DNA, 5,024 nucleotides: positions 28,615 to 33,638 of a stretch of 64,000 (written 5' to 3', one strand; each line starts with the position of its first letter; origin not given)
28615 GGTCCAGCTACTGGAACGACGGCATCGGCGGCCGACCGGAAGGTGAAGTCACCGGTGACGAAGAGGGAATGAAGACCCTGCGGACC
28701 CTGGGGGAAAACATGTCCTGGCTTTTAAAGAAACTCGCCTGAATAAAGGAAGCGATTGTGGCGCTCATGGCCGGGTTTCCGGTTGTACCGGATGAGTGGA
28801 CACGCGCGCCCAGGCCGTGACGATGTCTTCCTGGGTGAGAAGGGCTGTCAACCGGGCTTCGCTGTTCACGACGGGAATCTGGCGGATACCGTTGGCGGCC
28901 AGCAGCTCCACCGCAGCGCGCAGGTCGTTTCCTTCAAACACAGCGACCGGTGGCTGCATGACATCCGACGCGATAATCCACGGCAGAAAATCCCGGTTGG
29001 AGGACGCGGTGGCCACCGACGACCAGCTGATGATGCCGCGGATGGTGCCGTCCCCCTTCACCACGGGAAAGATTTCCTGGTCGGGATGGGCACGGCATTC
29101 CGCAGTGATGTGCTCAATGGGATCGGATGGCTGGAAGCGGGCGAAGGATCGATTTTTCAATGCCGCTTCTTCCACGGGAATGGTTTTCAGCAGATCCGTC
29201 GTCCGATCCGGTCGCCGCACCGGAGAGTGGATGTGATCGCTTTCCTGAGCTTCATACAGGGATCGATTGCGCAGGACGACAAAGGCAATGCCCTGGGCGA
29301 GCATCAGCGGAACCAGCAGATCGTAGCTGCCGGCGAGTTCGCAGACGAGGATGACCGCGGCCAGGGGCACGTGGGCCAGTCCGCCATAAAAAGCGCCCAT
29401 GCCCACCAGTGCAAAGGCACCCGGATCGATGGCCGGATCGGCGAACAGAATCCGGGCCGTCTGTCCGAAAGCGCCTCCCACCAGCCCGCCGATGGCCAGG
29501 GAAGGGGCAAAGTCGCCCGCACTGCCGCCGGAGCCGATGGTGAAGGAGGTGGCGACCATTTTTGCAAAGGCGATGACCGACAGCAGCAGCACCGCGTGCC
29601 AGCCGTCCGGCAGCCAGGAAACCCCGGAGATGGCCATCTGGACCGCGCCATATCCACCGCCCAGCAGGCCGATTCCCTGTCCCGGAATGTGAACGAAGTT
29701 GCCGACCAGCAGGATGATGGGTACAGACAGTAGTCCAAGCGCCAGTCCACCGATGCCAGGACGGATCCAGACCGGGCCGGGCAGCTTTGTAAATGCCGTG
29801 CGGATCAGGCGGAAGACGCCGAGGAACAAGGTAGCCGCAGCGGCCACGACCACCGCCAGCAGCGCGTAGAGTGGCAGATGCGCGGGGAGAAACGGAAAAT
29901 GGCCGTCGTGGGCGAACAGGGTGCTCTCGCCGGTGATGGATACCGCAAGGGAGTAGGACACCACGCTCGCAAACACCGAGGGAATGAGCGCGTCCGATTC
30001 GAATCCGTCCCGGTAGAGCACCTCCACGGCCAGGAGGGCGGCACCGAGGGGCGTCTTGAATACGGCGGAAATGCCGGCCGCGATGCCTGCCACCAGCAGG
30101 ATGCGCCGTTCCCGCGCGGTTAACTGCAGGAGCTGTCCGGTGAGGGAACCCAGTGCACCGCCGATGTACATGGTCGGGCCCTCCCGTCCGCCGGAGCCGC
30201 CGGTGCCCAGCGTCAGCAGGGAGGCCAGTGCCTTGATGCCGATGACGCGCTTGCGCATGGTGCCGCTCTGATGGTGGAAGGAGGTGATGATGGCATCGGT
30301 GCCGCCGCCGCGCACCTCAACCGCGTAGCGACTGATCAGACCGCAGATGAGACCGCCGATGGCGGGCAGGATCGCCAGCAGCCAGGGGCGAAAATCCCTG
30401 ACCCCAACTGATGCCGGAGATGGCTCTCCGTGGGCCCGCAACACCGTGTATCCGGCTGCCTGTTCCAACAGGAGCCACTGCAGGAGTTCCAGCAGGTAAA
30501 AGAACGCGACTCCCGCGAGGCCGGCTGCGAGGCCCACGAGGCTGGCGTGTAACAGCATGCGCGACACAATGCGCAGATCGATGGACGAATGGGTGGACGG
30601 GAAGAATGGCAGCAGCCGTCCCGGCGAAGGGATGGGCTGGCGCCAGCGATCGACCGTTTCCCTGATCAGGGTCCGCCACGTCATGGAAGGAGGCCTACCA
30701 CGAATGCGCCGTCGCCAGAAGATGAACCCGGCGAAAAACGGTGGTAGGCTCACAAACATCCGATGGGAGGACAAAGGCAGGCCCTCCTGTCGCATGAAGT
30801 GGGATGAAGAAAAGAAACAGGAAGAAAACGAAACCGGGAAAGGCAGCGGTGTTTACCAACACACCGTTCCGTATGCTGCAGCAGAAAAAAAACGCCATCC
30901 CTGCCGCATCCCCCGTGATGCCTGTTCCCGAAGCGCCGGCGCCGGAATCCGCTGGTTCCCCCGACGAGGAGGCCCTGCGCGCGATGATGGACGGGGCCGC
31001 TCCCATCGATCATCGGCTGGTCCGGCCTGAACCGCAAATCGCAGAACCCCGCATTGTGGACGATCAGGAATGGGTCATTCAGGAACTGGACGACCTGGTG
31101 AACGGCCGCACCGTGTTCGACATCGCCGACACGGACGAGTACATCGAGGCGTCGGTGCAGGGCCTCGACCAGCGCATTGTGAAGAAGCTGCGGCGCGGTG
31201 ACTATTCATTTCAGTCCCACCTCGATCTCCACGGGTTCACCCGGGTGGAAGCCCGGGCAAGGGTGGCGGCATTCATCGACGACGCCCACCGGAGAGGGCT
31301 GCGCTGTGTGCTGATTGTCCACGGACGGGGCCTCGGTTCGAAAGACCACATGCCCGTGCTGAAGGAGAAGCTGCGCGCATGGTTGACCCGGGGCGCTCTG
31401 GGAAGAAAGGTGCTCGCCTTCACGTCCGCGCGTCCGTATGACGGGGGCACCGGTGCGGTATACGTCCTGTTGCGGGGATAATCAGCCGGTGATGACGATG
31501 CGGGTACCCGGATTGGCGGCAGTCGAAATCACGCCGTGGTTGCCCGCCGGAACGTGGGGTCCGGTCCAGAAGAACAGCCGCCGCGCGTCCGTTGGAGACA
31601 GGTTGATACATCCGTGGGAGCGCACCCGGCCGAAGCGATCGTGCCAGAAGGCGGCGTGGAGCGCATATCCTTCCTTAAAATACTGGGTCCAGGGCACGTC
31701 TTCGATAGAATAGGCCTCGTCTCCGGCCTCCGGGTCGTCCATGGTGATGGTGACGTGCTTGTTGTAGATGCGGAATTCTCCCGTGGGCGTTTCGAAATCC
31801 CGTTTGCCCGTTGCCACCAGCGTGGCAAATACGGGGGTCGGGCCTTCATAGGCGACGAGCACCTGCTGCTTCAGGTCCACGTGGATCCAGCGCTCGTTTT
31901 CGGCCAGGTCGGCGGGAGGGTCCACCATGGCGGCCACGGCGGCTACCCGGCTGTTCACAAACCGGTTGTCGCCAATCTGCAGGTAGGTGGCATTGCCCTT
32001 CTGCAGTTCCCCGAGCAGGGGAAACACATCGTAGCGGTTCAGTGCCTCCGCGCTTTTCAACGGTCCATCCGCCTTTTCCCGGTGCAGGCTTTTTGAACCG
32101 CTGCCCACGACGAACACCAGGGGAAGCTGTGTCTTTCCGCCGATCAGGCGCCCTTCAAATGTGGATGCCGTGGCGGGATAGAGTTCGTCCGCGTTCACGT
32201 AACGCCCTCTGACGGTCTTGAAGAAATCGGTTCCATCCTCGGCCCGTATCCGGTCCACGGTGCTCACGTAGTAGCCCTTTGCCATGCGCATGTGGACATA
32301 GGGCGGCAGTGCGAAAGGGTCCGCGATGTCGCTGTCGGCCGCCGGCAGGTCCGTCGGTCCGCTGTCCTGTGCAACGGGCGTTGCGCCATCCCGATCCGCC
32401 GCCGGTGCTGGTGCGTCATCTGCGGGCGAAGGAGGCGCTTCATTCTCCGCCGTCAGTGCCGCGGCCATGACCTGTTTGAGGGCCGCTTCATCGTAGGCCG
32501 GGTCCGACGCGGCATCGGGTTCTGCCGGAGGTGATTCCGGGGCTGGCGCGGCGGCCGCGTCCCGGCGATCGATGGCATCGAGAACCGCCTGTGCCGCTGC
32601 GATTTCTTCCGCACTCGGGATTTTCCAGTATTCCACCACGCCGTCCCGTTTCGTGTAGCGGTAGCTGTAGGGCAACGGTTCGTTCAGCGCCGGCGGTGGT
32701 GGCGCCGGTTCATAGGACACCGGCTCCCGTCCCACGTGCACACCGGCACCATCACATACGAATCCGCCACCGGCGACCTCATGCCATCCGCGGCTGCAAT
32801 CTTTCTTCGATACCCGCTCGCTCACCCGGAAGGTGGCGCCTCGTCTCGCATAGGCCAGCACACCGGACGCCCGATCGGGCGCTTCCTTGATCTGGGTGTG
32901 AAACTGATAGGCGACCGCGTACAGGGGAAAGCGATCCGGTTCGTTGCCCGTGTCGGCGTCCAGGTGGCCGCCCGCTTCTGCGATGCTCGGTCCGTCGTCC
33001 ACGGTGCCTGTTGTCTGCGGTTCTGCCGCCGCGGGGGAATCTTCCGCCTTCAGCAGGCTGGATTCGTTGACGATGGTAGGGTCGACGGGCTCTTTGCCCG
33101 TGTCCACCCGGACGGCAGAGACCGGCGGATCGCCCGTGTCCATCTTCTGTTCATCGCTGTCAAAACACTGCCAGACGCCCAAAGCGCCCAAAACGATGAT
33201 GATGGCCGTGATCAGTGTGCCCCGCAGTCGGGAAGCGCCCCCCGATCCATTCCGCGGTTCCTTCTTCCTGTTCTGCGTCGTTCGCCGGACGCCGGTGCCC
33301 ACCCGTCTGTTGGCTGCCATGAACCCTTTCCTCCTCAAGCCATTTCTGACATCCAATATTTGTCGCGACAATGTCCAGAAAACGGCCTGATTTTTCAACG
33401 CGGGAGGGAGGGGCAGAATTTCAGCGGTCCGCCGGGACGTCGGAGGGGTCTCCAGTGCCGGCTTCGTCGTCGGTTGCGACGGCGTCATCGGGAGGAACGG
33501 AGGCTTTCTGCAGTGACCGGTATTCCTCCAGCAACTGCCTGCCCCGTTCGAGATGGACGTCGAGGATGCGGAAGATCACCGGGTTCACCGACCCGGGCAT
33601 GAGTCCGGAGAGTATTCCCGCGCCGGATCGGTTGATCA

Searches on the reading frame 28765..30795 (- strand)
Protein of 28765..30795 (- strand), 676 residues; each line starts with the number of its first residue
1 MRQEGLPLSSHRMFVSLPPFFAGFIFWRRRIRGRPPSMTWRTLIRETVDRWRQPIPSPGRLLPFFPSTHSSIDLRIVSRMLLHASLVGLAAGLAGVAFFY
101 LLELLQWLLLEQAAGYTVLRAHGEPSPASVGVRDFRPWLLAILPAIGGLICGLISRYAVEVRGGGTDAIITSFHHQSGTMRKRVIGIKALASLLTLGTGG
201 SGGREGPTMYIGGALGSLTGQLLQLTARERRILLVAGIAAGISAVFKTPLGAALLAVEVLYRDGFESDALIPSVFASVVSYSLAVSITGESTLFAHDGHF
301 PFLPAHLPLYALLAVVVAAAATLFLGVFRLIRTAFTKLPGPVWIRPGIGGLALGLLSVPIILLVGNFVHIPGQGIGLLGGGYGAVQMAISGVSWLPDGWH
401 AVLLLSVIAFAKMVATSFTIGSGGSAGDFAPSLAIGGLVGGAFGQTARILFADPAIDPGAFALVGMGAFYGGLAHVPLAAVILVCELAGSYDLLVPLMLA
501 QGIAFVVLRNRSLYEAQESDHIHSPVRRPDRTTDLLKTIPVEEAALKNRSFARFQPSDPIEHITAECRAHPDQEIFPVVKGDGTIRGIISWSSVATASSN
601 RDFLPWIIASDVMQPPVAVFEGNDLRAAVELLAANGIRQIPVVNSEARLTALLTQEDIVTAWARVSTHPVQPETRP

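Call 77: search_protein_families(library=pfam, proteins=[window:28765-30795:-], max_evalue=0.00001)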
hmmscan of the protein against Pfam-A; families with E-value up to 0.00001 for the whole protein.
window:28765-30795:- (676 aa): 2 families
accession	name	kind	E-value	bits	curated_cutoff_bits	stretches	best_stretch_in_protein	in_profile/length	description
PF00654.25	Voltage_CLC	-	5.4e-83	279.5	24.8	1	148-508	2-345/346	Voltage gated chloride channel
PF00571.33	CBS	-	1.6e-11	44.8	24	1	610-661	2-54/57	CBS domain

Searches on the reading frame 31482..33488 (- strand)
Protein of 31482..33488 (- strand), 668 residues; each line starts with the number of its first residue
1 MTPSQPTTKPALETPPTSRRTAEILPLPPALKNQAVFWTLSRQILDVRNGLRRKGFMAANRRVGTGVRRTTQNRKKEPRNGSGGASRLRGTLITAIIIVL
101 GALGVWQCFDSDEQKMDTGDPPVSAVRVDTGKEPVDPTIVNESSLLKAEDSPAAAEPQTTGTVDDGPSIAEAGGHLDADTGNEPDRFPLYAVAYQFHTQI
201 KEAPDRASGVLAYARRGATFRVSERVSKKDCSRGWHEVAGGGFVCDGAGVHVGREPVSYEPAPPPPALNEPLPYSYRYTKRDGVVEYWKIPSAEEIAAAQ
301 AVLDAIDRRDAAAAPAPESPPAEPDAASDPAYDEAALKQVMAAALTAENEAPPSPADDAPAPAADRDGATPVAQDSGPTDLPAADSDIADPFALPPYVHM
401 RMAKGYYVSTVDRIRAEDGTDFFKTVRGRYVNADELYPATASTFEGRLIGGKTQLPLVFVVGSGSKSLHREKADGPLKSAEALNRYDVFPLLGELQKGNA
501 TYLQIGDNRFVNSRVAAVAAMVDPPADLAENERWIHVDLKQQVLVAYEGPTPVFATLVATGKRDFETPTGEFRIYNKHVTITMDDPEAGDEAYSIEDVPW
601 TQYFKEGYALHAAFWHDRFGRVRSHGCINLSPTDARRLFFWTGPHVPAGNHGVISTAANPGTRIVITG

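Call 77: search_protein_families(library=pfam, proteins=[window:31482-33488:-], max_evalue=0.00001)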
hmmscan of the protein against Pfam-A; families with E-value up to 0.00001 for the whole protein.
window:31482-33488:- (668 aa): 1 family
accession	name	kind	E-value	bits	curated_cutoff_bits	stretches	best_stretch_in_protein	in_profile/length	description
PF03734.19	YkuD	-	1.8e-21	77.7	23.4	1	533-665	2-145/146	L,D-transpeptidase catalytic domain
